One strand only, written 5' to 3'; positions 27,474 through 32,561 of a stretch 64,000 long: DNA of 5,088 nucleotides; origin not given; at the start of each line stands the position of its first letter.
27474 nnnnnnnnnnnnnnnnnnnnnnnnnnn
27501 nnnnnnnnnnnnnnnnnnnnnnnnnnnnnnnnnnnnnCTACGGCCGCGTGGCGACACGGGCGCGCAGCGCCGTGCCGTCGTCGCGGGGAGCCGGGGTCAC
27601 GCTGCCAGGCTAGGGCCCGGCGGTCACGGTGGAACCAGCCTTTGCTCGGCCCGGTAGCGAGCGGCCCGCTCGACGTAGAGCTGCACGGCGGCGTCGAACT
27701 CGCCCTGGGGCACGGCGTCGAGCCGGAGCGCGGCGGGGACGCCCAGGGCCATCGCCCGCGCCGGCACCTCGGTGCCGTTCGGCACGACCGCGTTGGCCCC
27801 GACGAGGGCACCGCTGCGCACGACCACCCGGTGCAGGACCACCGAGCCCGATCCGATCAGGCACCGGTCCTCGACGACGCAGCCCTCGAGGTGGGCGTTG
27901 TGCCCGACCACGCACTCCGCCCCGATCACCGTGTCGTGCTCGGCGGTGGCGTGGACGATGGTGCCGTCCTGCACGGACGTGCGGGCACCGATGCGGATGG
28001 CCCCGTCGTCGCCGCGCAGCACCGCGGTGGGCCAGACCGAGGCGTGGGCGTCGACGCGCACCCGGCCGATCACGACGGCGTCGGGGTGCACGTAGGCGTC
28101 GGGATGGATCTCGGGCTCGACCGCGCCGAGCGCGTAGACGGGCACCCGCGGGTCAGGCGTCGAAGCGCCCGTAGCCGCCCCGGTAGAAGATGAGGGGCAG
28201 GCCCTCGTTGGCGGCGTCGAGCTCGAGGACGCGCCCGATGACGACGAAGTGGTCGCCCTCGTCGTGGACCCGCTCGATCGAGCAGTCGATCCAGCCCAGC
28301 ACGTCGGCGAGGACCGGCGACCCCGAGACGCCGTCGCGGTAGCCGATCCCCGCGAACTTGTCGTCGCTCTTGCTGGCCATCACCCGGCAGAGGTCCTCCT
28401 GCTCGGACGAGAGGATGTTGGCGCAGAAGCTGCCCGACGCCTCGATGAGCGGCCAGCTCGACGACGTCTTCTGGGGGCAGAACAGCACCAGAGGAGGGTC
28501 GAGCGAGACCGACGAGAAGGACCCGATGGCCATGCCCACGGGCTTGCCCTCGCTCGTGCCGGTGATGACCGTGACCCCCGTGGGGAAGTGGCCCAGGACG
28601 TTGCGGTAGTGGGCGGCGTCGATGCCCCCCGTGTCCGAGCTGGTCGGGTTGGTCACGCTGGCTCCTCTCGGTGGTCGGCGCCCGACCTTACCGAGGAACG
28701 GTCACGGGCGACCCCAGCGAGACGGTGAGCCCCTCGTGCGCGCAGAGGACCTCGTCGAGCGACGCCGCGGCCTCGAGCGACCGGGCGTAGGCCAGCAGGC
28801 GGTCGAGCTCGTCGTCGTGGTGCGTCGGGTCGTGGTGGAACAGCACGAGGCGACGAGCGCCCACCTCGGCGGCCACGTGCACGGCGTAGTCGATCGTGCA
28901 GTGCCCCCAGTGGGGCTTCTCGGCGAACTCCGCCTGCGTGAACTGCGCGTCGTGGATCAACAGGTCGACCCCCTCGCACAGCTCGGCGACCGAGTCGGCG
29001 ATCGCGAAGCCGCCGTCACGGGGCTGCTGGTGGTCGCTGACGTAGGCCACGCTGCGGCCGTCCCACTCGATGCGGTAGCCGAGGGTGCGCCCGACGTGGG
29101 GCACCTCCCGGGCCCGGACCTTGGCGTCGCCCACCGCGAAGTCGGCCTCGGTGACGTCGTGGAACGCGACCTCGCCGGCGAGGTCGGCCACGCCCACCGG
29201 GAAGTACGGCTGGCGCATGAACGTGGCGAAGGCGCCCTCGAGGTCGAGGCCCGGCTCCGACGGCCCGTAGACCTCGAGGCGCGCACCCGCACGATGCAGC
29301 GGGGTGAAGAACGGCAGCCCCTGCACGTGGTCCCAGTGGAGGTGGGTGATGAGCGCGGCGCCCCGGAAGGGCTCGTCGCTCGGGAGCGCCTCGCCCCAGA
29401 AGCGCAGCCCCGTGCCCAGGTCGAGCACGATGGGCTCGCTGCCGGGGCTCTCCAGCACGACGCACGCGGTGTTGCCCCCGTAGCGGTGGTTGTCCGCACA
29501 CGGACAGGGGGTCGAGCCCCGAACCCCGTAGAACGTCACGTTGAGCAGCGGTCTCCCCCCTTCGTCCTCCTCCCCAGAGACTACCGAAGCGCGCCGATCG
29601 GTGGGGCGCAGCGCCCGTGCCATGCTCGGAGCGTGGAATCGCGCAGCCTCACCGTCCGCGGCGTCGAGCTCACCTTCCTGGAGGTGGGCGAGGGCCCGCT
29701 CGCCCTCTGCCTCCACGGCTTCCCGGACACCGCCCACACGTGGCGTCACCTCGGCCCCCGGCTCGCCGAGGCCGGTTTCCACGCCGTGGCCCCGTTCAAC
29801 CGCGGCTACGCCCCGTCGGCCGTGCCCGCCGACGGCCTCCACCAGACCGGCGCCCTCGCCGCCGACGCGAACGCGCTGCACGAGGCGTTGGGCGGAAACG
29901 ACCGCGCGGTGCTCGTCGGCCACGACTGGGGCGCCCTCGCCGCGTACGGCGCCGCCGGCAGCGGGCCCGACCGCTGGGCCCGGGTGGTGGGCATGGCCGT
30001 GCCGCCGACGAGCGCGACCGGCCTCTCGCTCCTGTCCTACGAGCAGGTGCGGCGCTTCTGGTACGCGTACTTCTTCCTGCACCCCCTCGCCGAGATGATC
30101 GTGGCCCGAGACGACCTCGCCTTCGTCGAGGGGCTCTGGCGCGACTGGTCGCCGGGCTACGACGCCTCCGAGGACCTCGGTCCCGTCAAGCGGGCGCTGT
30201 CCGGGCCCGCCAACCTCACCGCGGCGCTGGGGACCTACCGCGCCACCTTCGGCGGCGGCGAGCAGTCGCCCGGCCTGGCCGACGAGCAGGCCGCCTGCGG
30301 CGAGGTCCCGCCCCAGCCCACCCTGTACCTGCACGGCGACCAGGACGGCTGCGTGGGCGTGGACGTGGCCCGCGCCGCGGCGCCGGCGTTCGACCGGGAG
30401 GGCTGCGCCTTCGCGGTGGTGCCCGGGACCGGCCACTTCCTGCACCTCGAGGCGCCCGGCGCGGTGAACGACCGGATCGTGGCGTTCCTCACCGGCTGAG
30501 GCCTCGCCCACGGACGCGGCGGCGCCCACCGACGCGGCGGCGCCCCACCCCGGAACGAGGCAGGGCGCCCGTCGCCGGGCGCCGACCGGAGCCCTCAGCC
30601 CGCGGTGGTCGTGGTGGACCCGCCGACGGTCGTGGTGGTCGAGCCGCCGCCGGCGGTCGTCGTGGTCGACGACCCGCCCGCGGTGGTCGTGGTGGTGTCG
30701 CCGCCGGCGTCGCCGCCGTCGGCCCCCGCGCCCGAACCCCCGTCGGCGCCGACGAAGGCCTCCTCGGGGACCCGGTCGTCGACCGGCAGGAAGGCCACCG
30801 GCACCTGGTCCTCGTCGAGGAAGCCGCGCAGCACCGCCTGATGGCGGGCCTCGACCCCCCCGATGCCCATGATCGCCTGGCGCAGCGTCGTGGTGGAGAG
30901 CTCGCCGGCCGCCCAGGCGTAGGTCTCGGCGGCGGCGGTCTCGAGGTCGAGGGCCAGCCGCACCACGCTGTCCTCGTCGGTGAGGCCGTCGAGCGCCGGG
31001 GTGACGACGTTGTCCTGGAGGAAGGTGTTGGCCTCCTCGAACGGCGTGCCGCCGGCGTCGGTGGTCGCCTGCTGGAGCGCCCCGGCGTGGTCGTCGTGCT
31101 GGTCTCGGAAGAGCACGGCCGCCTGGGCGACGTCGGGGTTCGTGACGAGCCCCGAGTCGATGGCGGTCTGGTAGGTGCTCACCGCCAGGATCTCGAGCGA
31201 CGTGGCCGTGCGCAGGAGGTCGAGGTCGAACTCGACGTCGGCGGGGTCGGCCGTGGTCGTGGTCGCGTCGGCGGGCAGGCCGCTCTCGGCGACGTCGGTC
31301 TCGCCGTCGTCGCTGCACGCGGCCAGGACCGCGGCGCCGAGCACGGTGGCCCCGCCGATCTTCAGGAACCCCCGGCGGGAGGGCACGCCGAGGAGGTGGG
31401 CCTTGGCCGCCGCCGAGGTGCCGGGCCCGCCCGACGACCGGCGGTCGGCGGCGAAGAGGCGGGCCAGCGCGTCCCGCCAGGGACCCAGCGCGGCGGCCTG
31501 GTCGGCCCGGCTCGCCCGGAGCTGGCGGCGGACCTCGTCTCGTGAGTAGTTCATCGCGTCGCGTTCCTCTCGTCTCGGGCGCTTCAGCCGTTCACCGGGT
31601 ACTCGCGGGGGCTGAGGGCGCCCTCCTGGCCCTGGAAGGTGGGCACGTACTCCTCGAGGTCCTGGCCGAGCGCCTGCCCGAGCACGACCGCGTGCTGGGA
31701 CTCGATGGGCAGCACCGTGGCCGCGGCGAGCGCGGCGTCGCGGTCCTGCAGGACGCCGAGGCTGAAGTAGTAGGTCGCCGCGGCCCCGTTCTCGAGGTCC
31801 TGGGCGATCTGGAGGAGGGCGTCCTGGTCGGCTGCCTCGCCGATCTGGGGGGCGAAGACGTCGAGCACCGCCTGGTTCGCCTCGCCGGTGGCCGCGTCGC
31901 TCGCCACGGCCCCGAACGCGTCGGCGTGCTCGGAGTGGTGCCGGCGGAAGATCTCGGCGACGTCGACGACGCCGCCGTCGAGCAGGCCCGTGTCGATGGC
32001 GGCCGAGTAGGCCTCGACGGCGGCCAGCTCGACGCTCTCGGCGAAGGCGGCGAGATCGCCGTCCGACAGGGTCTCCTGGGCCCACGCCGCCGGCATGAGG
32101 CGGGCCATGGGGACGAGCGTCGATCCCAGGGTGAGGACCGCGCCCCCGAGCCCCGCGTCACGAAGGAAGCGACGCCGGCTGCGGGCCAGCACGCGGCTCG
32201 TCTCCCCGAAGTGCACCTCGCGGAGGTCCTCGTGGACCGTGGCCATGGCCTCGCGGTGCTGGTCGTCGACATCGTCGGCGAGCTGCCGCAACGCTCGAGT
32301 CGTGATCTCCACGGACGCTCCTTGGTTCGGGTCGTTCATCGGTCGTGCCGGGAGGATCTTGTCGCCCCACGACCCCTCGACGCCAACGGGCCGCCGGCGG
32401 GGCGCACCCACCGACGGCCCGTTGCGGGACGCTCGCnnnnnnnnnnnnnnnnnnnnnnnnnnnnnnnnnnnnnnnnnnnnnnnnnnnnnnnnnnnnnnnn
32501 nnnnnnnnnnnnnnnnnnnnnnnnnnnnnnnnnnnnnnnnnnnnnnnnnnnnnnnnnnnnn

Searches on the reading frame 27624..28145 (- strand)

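Call 39: search_protein_families(library=pfam, proteins=[window:27624-28145:-], max_evalue=0.001)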
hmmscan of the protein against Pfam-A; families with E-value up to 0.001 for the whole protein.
window:27624-28145:- (173 aa): 4 families
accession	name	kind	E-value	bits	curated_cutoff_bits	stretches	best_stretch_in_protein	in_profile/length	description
PF00132.30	Hexapep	-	2.6e-17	62.1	27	3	71-104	1-35/36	Bacterial transferase hexapeptide (six repeats)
PF25084.1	LbH_EIF2B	-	1.7e-08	34.8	54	1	51-125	23-91/105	EIF2B subunit epsilon LbH domain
PF14602.12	Hexapep_2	-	6.9e-06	26.1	27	1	72-103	2-32/34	Hexapeptide repeat of succinyl-transferase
PF24894.1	Hexapep_GlmU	-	0.00027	21.5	23.3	1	47-121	10-83/104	GlmU-like, C-terminal hexapeptide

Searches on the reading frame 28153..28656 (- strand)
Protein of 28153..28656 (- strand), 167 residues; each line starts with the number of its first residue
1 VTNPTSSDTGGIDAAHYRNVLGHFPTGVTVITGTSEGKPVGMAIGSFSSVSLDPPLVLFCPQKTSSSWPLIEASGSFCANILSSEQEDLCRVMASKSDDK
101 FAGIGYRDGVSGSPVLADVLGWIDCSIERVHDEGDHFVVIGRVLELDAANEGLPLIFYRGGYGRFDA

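Call 39: search_protein_families(library=pfam, proteins=[window:28153-28656:-], max_evalue=0.001)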
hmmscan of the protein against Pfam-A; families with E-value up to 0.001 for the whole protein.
window:28153-28656:- (167 aa): 1 family
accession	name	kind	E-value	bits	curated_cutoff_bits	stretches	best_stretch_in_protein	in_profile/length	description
PF01613.24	Flavin_Reduct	-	2.1e-44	151.8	27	1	21-164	1-151/153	Flavin reductase like domain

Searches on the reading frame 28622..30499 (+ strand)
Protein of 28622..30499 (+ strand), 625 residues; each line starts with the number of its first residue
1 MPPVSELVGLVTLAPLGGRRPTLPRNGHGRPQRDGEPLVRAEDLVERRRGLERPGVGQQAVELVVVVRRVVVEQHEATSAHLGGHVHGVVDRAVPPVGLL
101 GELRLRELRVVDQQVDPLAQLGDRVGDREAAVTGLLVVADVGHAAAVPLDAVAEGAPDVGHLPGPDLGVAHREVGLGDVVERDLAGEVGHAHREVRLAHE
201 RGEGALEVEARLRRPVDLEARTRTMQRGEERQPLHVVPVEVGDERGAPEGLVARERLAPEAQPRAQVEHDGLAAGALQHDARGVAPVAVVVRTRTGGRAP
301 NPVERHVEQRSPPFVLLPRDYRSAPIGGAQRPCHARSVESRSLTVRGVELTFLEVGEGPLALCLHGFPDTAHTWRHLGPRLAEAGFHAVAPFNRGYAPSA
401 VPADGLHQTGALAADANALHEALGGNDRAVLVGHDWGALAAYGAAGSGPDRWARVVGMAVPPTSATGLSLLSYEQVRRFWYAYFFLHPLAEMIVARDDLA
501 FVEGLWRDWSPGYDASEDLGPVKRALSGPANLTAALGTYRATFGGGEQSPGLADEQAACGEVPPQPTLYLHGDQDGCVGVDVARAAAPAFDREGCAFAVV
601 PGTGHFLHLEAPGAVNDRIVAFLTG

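Call 61: search_protein_families(library=pfam, proteins=[window:28622-30499:+], max_evalue=0.0001)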
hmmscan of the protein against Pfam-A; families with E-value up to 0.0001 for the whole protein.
window:28622-30499:+ (625 aa): 3 families
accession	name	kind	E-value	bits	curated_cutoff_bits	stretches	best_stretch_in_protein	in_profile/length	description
PF00561.26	Abhydrolase_1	-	1.3e-18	68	25.8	1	362-612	4-245/245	alpha/beta hydrolase fold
PF12697.13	Abhydrolase_6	-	2e-12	48.7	26.3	1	362-617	2-216/217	Alpha/beta hydrolase family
PF12146.15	Hydrolase_4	-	3.8e-08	33.4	27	1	363-459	9-108/239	Serine aminopeptidase, S33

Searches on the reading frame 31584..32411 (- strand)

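Call 61: search_protein_families(library=pfam, proteins=[window:31584-32411:-], max_evalue=0.0001)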
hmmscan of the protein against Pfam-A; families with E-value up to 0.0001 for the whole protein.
window:31584-32411:- (275 aa): 1 family
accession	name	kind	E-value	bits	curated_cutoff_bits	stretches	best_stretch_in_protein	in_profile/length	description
PF13668.12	Ferritin_2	-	2.7e-11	44.2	24.7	1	117-250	2-138/138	Ferritin-like domain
